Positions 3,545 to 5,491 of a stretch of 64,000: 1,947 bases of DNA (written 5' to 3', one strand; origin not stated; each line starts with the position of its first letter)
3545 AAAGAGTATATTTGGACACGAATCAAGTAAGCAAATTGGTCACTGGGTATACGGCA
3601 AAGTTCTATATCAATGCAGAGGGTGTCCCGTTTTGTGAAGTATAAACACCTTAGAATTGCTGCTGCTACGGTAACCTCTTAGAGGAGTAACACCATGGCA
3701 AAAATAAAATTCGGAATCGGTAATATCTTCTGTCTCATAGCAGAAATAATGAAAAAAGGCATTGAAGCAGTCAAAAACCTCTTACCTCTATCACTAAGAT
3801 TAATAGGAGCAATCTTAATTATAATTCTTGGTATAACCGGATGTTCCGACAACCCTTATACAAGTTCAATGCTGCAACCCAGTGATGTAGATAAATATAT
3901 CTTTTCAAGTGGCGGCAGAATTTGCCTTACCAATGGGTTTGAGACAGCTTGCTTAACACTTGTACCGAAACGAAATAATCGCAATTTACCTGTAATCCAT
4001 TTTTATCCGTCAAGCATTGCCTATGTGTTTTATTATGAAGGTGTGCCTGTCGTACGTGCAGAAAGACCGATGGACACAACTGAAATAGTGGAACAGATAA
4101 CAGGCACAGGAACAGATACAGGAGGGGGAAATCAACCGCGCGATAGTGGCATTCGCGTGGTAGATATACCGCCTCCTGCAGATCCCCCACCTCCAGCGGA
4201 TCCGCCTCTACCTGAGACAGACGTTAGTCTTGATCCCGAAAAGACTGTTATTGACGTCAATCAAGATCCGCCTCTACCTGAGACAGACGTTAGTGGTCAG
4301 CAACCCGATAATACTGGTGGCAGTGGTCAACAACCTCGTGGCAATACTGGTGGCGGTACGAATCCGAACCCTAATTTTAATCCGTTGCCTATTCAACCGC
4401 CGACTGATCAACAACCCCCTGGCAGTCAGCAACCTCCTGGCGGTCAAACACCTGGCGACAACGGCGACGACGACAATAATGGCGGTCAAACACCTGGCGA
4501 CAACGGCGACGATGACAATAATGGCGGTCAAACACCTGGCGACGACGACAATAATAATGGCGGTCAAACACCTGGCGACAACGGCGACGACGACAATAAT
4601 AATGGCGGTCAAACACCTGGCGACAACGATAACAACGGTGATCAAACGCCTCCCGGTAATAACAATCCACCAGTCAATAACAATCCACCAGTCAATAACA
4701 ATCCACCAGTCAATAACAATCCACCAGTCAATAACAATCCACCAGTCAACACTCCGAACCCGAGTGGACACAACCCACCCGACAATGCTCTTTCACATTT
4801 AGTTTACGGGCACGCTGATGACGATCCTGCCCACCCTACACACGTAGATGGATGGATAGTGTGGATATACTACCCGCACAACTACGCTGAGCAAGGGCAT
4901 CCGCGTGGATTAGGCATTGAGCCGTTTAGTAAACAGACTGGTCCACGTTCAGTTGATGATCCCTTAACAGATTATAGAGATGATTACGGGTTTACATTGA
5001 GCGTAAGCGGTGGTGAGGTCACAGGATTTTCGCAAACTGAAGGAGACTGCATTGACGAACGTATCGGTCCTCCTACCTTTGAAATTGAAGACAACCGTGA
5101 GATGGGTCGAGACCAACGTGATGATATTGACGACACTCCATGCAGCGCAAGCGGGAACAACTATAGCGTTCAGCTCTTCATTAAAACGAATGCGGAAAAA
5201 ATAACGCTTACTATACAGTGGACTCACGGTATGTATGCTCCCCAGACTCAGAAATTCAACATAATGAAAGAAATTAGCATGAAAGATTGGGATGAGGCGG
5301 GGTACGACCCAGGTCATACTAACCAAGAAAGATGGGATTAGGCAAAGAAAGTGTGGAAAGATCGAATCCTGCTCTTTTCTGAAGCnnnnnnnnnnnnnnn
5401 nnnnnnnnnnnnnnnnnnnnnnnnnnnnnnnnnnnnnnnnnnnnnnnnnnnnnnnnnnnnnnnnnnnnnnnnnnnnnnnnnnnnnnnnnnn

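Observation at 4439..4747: Linker of paralog C is built from perfect in-frame tandem DNA repeats (42-bp x5, 18-bp x5)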

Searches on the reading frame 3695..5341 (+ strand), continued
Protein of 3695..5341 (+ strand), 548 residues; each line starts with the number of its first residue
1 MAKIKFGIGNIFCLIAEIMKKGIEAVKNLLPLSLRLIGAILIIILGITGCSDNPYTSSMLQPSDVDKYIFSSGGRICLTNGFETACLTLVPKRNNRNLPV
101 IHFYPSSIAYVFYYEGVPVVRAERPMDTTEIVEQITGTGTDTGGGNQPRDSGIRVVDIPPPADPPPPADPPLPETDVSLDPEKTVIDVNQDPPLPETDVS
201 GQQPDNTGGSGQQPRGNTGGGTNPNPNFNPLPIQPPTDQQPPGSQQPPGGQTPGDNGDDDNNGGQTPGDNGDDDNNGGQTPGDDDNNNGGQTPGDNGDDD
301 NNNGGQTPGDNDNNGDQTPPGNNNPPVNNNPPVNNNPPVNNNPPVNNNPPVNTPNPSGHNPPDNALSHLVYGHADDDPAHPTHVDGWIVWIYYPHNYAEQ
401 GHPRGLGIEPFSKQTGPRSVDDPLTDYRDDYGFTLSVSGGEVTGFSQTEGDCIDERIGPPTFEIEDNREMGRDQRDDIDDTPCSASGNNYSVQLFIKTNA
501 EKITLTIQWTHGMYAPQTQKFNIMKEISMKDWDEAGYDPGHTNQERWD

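Call 40: find_encoding_contigs(protein=P0017, flank=8000, max_places=4)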
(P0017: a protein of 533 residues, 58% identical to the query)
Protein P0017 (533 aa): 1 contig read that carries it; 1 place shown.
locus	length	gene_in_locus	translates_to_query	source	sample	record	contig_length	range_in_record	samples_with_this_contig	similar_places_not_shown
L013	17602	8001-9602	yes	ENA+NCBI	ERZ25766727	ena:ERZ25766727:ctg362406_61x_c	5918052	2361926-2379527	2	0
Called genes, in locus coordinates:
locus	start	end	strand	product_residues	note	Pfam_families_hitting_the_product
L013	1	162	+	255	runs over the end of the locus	PF13385:Laminin_G_3, PF02973:Sialidase (weak)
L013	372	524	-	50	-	-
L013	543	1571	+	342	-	PF01408:GFO_IDH_MocA, PF02894:GFO_IDH_MocA_C, PF22725:GFO_IDH_MocA_C3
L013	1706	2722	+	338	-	PF08240:ADH_N, PF16912:Glu_dehyd_C (weak), PF00107:ADH_zinc_N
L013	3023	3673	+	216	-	PF00963:Cohesin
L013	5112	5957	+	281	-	PF01261:AP_endonuc_2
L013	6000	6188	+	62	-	-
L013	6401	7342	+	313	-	PF00403:HMA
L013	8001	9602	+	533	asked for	PF02095:Extensin_1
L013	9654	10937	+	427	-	PF01018:GTP1_OBG, PF01926:MMR_HSR1, PF02421:FeoB_N, PF09269:DUF1967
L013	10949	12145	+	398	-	PF00696:AA_kinase, PF01472:PUA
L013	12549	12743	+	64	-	-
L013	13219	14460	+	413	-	PF00171:Aldedh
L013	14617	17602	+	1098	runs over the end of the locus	PF04465:DUF499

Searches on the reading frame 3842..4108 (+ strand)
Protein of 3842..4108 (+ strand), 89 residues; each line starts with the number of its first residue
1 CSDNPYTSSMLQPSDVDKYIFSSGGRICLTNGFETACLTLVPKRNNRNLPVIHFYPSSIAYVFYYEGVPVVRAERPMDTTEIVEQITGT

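Call 34: find_homologous_proteins(query=A3, max_evalue=0.001)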
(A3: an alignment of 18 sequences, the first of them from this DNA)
Query A3 (18 sequences) (89 aa, profile of the alignment): 12 proteins with E <= 0.001 among 666 candidates.
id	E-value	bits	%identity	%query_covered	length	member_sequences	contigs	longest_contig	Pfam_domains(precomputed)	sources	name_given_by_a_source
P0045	2.3e-34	135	59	98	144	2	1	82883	-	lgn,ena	-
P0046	2.5e-29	119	52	97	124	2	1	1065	-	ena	-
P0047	8.9e-28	114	52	100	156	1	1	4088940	-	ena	-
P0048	2.9e-27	112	44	89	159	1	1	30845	-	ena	-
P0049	4.5e-26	108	43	98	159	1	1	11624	-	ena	-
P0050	7.3e-26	108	42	92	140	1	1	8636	-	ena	-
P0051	6.0e-25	105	34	96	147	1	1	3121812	PF01391.24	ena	-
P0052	7.3e-21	92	53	66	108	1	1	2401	-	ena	-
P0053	4.0e-18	83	36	78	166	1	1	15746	-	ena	-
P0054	3.5e-15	73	56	67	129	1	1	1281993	-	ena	-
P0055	1.2e-9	56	45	46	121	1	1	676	-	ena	-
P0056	7.4e-9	53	42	67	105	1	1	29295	-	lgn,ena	-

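Call 49: search_protein_representatives(alignment_id=A3)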
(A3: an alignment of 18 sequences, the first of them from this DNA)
Query: 18 sequences, 90 profile positions. Proteins with E-value up to 0.001 (for the whole library): 125; up to 1e-10: 93; up to 1e-30: 18. The best 125 are listed.
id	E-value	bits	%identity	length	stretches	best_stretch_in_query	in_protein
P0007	5.8e-39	148.1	-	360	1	1-89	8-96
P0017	1.1e-38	147.1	-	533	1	1-89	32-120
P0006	1.6e-37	143.5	-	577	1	1-89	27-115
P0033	5.7e-36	138.5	-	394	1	1-89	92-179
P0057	3.3e-35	136.0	-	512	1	1-89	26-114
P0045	7.2e-35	134.9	-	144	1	1-89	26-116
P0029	1.2e-34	134.3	-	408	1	1-89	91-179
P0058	1.5e-34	133.9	-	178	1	1-88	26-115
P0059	3.6e-33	129.5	-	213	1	1-87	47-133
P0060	3.6e-33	129.5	-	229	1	1-89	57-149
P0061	6.0e-33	128.8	-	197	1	1-89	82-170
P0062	6.9e-33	128.6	-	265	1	1-88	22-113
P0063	1.0e-32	128.0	-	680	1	1-89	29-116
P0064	2.3e-32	126.9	-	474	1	1-89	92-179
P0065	2.9e-32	126.6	-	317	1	1-89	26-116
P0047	2.8e-28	113.8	-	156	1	1-89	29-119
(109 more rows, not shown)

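Call 65: find_encoding_contigs(protein=P0048, flank=4000, max_places=3)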
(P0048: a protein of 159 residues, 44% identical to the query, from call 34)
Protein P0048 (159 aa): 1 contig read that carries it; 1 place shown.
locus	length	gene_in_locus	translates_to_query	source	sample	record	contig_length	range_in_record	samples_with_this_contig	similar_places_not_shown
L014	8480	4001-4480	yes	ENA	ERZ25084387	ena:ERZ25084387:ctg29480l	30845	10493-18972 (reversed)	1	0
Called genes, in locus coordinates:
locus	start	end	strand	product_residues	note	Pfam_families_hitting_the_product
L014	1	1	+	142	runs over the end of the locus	-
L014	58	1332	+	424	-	PF13570:Beta-prop_ACSF4 (faint), PF13360:PQQ_2, PF01011:PQQ (weak), PF13360:PQQ_2 (weak)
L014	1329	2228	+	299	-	PF01656:CbiA, PF09140:MipZ (weak), PF10609:ParA, PF13614:AAA_31 (weak)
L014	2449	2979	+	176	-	PF08369:PCP_red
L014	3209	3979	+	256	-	-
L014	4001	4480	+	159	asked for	-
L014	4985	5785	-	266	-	PF00106:adh_short, PF08659:KR (weak), PF13561:adh_short_C2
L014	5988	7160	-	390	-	PF01408:GFO_IDH_MocA, PF22725:GFO_IDH_MocA_C3, PF02894:GFO_IDH_MocA_C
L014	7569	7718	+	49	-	PF04754:Transposase_31 (weak)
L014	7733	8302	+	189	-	-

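Call 66: find_encoding_contigs(protein=P0047, flank=4000, max_places=3)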
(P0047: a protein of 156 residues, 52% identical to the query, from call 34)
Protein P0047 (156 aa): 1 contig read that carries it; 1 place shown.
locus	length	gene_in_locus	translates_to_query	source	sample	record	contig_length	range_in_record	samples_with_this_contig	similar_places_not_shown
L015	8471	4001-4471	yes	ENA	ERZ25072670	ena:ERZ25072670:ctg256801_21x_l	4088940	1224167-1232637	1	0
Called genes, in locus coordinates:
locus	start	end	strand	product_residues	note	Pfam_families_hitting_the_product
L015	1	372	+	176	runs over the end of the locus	PF08369:PCP_red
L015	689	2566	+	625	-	PF00932:LTD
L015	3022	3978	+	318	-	-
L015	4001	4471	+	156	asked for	-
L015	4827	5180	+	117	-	-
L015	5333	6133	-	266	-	PF00106:adh_short, PF13561:adh_short_C2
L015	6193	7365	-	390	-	PF01408:GFO_IDH_MocA, PF22725:GFO_IDH_MocA_C3, PF02894:GFO_IDH_MocA_C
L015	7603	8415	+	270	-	PF13385:Laminin_G_3, PF02210:Laminin_G_2 (faint)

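Call 72: search_solved_structures(query=A3, max_evalue=10)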
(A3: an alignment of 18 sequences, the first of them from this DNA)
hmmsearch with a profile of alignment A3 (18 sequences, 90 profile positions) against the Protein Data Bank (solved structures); distinct sequences matched with E-value up to 10: 1.
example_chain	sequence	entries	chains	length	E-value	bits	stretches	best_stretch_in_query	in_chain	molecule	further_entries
5mqf_Q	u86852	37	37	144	8.4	9.7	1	46-73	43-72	Protein BUD31 homolog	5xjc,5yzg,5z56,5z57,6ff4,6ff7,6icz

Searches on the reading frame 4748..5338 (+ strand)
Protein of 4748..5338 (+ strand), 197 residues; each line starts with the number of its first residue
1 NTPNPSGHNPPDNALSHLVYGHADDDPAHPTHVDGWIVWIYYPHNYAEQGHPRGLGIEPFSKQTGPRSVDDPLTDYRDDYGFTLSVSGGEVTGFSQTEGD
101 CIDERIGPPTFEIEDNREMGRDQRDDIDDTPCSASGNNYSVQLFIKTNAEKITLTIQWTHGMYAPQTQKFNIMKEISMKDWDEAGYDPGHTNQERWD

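Call 36: search_protein_families(library=pfam, proteins=[window:4748-5338:+], max_evalue=0.1)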
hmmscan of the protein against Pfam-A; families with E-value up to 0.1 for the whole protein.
window:4748-5338:+ (197 aa): 0 families

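Call 59: predict_structure(alignment_id=A4)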
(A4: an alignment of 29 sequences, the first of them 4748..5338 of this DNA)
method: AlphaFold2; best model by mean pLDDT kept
length: 197 residues; sequences in the alignment: 29
mean_pLDDT: 65.7   pTM: 0.64
mean pLDDT of the five models: 65.7, 62.9, 60.1, 59.2, 59.0
residues with pLDDT >= 90: 12; 70-90: 84; 50-70: 40; < 50: 61
segments of 3 or more residues with pLDDT < 50: 1-11, 103-106, 112-129, 132-135, 177-185, 187-197
pLDDT, mean of each block of 10 residues (from residue 1): 36 74 55 77 74 73 75 72 89 78 49 46 47 58 88 88 83 60 43 39
secondary structure, 60 per line:
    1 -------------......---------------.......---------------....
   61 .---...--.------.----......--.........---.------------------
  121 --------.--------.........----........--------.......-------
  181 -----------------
elements in order: E14-19 E35-41 E57-61 E65-67 E82-87 E90-98 E138-146 E151-158 E167-173

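Call 62: fold_search(model_id=the predicted structure, library=pdb)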
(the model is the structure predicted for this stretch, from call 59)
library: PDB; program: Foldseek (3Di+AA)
matches with E <= 10: 610; with E <= 0.001: 0
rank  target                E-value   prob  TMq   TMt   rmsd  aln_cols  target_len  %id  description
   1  1r19_A                8.9e-02  0.12  0.18  0.14  16.2       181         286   15  Crystal Structure Analysis of S.epidermidis adhesin SdrG binding to Fibrinogen (Apo structure) (released 2003-10-28)
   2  4ypj_A                1.2e-01  0.44  0.25  0.07  13.3       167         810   10  X-ray Structure of The Mutant of Glycoside Hydrolase (released 2015-04-29)
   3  4ksr_A                1.2e-01  0.20  0.20  0.10  14.1       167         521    7  Crystal Structure of the Vibrio cholerae ATPase GspE Hexamer (released 2013-09-04)
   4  5dmy_A                1.3e-01  0.41  0.25  0.07  13.5       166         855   12  Beta-galactosidase - construct 33-930 (released 2016-10-05)
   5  7fcf_B                1.4e-01  0.10  0.15  0.19  17.4       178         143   11  Crystal structure of T6SS Hcp protein (released 2022-07-20)
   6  7cwd                  2.1e-01  0.47  0.27  0.08  14.1       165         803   10  Crystal structure of beta-galactosidase II from Bacillus circulans in complex with beta-D-galactopyranosyl disaccharide (released 2020-12-09)
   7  7x08_L                2.2e-01  0.54  0.27  0.25   5.5       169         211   11  S protein of SARS-CoV-2 in complex with 2G1 (released 2022-03-09)
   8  1y12_A                2.2e-01  0.14  0.19  0.23  14.9       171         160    8  Structure of a hemolysin-coregulated protein from Pseudomonas aeruginosa (released 2005-01-25)
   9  1y12_B                2.2e-01  0.11  0.18  0.22  16.9       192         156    8  Structure of a hemolysin-coregulated protein from Pseudomonas aeruginosa (released 2005-01-25)
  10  1y12_C                2.3e-01  0.14  0.19  0.22  15.3       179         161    8  Structure of a hemolysin-coregulated protein from Pseudomonas aeruginosa (released 2005-01-25)
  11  6quc_A                2.5e-01  0.35  0.25  0.07  13.4       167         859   11  Truncated beta-galactosidase III from Bifidobacterium bifidum (released 2020-03-18)
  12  7nit_A                2.7e-01  0.63  0.27  0.05  12.8       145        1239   12  X-ray structure of a multidomain BbgIII from Bifidobacterium bifidum (released 2021-12-22)
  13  3gm8                  3.1e-01  0.25  0.24  0.08  14.5       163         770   15  Crystal structure of a beta-glycosidase from Bacteroides vulgatus (released 2009-03-31)
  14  6ww2_L                3.3e-01  0.12  0.20  0.19  10.9       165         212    9  Structure of human Frizzled5 by fiducial-assisted cryo-EM (released 2020-08-19)
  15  7nit_F                3.6e-01  0.57  0.28  0.05  12.8       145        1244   12  X-ray structure of a multidomain BbgIII from Bifidobacterium bifidum (released 2021-12-22)
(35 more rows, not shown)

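Call 71: search_solved_structures(query=A4, max_evalue=10)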
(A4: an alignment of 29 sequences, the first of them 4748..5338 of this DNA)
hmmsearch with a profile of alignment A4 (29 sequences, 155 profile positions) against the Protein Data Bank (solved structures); distinct sequences matched with E-value up to 10: 2.
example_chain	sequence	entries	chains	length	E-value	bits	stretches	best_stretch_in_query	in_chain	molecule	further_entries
8sdh_L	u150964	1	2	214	0.45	13.9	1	12-83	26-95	Neutralizing antibody CC25.56 Light Chain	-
7kf3_A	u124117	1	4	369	1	12.7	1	91-119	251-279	GDP-mannose 4,6-dehydratase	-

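Call 80: find_homologous_proteins(query=window:4748-5338:+, max_evalue=1e-10)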
Query window:4748-5338:+ (197 aa): 13 proteins with E <= 1e-10 among 44 candidates.
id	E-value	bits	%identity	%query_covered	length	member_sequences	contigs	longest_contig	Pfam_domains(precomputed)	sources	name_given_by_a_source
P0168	3.4e-92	326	75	93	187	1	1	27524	-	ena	-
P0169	6.0e-85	303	70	93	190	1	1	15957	-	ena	-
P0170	2.0e-77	278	64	93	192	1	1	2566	-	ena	-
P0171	1.2e-75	272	63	93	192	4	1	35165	-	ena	-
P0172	2.9e-69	251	63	93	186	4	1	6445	-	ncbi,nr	ncbi:hypothetical protein F4083_09375 [Candidatus Poribacteria bacterium]|nr:hypothetical protein [C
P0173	1.7e-62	229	61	93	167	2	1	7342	-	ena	-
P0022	1.3e-59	220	57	100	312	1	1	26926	PF02095.22,PF01469.25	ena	-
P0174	6.9e-59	217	58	83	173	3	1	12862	-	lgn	-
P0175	5.4e-55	205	58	93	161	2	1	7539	-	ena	-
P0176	4.9e-53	198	55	93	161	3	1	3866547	-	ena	-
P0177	4.2e-49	185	54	81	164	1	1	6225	-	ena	-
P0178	2.2e-40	157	49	92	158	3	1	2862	-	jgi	jgi:hypothetical protein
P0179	9.9e-36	142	49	81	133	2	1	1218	-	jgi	-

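Call 81: find_encoding_contigs(protein=P0168, flank=5000, max_places=3)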
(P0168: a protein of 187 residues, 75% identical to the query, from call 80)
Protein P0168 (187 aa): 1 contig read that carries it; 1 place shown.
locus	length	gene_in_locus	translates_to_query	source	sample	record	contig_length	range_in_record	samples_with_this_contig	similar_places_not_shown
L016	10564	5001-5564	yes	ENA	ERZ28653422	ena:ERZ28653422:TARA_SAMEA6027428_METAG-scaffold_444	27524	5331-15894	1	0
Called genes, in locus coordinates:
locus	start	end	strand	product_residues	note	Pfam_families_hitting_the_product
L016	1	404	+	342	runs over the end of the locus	PF01408:GFO_IDH_MocA, PF02894:GFO_IDH_MocA_C, PF22725:GFO_IDH_MocA_C3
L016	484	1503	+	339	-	PF08240:ADH_N, PF16912:Glu_dehyd_C (weak), PF00107:ADH_zinc_N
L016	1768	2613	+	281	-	PF01261:AP_endonuc_2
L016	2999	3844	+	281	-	-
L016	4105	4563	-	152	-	-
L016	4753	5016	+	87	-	-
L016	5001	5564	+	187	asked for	-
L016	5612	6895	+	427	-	PF01018:GTP1_OBG, PF01926:MMR_HSR1, PF02421:FeoB_N, PF09269:DUF1967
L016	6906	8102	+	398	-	PF00696:AA_kinase, PF01472:PUA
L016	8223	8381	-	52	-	-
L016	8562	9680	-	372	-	PF00532:Peripla_BP_1, PF13407:Peripla_BP_4, PF13377:Peripla_BP_3 (faint)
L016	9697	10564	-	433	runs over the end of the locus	PF03783:CsgG (weak)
